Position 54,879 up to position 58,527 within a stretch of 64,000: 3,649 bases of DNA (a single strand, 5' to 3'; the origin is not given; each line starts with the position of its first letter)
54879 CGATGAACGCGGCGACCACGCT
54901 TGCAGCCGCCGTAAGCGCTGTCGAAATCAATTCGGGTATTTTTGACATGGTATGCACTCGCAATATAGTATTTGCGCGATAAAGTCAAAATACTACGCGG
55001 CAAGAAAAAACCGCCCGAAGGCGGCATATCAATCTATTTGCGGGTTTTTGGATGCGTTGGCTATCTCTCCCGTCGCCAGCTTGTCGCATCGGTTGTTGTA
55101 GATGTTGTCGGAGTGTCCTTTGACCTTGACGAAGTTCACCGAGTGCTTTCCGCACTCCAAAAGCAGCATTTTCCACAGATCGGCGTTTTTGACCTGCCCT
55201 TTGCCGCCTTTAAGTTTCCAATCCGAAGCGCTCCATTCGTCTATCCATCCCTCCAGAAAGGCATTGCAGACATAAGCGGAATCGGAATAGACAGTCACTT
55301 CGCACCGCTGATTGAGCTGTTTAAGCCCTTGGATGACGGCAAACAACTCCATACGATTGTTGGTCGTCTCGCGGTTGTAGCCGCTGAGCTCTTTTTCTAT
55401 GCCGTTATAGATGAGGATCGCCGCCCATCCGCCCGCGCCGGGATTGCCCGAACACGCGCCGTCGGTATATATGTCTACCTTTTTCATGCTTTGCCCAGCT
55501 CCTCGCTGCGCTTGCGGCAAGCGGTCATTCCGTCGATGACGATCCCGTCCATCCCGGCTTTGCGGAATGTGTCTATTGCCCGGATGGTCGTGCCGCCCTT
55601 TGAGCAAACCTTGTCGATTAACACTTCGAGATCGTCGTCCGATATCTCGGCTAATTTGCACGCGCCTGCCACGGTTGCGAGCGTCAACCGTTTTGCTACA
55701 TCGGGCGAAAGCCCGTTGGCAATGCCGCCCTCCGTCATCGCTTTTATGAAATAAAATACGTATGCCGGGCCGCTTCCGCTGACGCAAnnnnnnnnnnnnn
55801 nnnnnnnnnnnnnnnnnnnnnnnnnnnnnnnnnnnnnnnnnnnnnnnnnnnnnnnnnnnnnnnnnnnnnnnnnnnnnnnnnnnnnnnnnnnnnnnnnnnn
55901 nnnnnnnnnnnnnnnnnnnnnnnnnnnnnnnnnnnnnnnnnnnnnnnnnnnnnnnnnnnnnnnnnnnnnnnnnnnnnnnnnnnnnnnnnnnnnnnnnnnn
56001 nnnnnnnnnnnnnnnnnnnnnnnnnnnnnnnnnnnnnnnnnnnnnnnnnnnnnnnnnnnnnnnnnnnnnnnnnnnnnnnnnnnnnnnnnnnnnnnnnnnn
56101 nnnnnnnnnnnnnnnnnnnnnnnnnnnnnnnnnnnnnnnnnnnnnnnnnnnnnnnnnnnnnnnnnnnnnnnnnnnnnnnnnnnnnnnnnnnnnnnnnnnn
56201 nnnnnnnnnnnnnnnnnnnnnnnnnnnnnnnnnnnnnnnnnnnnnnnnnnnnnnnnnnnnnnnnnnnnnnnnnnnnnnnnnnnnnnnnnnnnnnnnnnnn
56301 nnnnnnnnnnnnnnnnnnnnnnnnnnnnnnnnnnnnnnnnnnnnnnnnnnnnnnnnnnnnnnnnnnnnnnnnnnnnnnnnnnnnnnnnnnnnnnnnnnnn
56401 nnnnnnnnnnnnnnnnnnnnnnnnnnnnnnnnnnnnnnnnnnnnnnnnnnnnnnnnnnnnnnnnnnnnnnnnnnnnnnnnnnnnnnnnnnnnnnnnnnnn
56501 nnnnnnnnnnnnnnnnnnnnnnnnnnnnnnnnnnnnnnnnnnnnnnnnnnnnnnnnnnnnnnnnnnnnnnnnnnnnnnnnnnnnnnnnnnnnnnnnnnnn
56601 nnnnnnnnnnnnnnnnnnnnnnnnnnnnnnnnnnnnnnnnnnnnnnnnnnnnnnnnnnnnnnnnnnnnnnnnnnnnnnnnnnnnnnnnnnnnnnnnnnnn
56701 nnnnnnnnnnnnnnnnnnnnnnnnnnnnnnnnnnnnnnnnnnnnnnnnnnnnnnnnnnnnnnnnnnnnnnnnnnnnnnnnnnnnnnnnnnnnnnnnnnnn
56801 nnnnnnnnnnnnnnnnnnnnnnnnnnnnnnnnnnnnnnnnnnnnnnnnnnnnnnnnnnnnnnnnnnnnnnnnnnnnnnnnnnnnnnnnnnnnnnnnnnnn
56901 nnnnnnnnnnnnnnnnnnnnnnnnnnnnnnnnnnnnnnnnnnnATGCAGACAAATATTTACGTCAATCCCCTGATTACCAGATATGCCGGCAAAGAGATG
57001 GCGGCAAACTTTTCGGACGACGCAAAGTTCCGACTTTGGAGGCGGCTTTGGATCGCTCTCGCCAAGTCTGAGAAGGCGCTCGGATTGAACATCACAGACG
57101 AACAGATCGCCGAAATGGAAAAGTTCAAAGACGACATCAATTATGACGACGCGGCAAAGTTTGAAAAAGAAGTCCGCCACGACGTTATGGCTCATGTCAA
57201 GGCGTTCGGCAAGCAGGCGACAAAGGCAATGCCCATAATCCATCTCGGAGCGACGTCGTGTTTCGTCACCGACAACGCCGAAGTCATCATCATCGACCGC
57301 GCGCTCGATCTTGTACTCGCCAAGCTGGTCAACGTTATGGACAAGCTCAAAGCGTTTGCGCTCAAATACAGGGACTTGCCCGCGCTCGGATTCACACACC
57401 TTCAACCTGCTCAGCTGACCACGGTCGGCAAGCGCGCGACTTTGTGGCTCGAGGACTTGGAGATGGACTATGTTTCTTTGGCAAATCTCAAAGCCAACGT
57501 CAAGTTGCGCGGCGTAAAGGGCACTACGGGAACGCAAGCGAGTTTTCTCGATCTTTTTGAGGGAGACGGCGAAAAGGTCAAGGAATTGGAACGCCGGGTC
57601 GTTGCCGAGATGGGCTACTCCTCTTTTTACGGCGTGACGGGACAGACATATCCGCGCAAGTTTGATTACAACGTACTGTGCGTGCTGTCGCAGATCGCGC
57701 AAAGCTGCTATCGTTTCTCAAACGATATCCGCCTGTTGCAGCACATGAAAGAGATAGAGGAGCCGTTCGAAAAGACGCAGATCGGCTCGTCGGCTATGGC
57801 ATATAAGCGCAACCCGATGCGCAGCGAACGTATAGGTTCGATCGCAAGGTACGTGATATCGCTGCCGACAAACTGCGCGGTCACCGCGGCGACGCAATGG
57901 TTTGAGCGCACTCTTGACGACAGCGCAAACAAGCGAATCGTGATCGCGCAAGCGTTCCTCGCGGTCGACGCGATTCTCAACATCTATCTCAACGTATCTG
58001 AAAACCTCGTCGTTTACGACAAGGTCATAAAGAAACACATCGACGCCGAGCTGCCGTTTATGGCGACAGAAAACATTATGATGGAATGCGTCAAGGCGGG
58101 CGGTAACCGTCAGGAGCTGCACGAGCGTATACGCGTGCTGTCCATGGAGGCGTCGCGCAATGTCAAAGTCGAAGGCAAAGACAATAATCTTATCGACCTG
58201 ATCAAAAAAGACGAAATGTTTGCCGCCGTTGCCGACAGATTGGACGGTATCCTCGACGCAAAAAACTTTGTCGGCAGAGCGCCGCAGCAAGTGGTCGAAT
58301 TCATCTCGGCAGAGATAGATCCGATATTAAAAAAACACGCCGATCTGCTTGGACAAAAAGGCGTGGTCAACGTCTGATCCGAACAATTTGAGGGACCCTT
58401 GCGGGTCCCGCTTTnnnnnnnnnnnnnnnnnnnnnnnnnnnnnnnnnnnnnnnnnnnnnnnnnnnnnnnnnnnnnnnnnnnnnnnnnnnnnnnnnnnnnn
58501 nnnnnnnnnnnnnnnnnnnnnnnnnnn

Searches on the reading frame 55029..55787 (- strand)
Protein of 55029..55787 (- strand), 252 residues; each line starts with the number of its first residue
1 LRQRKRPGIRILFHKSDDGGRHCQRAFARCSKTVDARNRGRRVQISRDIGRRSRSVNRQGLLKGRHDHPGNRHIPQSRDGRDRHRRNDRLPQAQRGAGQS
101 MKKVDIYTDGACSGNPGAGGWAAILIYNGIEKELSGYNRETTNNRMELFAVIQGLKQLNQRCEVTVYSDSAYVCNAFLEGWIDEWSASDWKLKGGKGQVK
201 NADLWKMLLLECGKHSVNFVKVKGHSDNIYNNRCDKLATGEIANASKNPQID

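Call 33: search_protein_families(library=pfam, proteins=[window:55029-55787:-], max_evalue=0.00001)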
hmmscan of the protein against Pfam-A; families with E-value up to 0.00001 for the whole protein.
window:55029-55787:- (252 aa): 1 family
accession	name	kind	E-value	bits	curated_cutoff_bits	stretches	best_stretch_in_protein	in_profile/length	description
PF00075.30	RNase_H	-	2.2e-39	135.3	25.8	1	102-240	2-138/141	RNase H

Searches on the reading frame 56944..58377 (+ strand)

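Call 33: search_protein_families(library=pfam, proteins=[window:56944-58377:+], max_evalue=0.00001)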
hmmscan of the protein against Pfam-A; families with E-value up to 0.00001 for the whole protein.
window:56944-58377:+ (477 aa): 2 families
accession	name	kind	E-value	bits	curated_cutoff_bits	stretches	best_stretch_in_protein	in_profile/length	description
PF00206.25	Lyase_1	-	8e-25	88.3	27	1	27-304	20-310/312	Lyase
PF10397.14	ADSL_C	-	4.2e-22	78.7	32.7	1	371-452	1-78/79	Adenylosuccinate lyase C-terminus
